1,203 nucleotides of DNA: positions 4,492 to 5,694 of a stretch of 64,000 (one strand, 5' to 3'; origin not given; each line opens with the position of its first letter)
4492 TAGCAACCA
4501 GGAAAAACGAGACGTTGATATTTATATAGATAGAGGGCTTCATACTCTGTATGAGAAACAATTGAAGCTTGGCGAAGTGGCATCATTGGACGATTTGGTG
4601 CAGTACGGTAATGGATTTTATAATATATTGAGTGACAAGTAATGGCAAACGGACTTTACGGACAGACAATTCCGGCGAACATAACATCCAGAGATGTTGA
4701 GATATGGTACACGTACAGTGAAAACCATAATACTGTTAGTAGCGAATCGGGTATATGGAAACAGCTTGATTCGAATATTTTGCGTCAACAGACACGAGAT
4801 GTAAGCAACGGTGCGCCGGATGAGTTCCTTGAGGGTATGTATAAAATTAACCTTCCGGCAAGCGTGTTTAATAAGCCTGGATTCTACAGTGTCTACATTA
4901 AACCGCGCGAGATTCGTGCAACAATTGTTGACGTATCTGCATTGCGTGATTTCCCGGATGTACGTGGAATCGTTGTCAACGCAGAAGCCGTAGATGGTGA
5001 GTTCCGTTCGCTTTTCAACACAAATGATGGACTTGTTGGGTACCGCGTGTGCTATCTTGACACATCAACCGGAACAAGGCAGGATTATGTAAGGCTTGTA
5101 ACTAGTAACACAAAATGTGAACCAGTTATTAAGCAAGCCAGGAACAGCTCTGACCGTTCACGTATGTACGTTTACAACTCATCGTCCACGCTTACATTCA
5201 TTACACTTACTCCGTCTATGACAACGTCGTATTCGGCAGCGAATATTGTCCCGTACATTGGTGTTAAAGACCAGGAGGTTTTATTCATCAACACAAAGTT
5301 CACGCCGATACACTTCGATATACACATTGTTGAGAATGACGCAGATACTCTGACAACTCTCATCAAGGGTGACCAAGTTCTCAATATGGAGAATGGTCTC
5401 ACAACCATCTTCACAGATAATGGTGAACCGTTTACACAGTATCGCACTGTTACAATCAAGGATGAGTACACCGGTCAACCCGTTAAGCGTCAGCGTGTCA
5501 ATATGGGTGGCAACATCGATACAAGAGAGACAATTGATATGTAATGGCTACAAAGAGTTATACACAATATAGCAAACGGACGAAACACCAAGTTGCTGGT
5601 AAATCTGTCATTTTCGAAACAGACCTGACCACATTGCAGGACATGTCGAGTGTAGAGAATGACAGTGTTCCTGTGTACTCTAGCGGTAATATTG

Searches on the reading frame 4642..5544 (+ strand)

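Call 7: search_protein_families(library=pfam, proteins=[window:4642-5544:+], max_evalue=0.01)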
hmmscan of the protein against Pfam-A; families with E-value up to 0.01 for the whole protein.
window:4642-5544:+ (300 aa): 0 families

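Call 9: search_protein_families(library=phrogs, proteins=[window:4642-5544:+], max_evalue=0.001)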
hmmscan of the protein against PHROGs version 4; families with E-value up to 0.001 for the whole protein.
window:4642-5544:+ (300 aa): 1 family
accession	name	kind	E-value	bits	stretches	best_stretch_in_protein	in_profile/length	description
phrog_16444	-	unknown function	0.00041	19.9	1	224-297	289-364/397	-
